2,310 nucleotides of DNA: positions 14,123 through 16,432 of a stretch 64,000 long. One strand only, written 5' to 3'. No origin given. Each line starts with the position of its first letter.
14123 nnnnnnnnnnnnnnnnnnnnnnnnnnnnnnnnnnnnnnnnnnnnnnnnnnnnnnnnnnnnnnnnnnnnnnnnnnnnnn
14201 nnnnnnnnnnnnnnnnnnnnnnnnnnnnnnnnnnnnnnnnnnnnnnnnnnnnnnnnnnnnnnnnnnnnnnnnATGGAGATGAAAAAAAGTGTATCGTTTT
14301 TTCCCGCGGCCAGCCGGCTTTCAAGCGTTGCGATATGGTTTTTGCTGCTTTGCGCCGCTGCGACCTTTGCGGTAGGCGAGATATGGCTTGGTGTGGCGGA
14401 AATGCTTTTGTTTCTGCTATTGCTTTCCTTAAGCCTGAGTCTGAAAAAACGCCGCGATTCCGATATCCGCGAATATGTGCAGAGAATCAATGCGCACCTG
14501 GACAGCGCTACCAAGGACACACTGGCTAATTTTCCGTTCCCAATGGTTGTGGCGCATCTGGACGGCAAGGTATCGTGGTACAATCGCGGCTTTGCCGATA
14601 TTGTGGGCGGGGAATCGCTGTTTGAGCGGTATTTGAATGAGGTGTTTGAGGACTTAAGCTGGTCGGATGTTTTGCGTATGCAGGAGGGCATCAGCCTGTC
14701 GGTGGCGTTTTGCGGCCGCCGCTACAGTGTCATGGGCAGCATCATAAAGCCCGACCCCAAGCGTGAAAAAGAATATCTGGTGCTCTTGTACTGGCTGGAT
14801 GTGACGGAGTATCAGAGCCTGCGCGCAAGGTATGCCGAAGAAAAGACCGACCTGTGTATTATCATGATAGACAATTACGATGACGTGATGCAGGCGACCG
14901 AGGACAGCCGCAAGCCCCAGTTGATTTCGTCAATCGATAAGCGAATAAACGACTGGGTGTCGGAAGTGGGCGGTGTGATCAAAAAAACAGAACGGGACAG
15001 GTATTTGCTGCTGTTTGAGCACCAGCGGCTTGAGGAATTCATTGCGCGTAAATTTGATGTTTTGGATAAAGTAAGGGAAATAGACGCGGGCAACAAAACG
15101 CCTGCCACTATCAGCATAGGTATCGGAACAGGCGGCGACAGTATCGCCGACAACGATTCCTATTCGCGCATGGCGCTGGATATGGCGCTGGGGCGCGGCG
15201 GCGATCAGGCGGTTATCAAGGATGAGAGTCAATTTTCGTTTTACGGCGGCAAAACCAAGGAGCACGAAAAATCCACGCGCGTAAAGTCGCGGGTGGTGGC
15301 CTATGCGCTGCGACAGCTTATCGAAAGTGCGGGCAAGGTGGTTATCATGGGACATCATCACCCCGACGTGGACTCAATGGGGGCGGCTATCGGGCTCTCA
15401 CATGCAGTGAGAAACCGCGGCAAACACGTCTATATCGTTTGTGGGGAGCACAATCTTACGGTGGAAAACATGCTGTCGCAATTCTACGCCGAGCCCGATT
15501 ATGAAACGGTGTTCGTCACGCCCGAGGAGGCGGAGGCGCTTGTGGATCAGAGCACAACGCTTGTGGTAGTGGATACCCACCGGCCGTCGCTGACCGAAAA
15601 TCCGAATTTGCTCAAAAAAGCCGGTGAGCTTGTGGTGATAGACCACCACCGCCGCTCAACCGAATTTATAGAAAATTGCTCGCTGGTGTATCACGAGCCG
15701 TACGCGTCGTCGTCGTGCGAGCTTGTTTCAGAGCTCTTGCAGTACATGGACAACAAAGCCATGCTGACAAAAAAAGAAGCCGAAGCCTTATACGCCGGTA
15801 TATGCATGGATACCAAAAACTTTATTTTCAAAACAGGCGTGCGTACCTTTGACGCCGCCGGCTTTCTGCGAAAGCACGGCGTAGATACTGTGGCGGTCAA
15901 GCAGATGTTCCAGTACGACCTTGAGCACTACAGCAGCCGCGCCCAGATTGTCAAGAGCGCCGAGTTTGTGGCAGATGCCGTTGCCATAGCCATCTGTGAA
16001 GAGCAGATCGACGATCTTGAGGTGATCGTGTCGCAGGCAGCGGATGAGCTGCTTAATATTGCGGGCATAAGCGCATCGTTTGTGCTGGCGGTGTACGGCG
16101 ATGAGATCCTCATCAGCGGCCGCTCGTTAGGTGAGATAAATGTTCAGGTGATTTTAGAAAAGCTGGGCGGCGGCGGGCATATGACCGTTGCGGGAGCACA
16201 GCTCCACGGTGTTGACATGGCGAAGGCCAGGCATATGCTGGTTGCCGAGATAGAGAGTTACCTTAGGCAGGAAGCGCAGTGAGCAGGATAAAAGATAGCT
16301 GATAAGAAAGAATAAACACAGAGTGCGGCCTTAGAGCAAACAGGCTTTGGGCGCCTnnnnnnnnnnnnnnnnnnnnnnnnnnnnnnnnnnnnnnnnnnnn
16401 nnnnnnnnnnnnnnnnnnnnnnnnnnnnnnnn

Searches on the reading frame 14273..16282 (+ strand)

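Call 71: search_protein_families(library=pfam, proteins=[window:14273-16282:+], max_evalue=0.00001)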
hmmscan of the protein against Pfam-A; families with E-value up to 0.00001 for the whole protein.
window:14273-16282:+ (669 aa): 3 families
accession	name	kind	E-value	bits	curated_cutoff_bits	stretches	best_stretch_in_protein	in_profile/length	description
PF24898.2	GGDEF_GdpP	-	1.5e-28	100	30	1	197-320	1-123/126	Cyclic-di-AMP phosphodiesterase GdpP-like, GGDEF domain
PF01368.27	DHH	-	1.9e-27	96.5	28.1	1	355-510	1-125/125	DHH family, N-terminal domain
PF02272.25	DHHA1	-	5e-11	43.4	25.9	1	585-661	17-97/102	DHHA1 domain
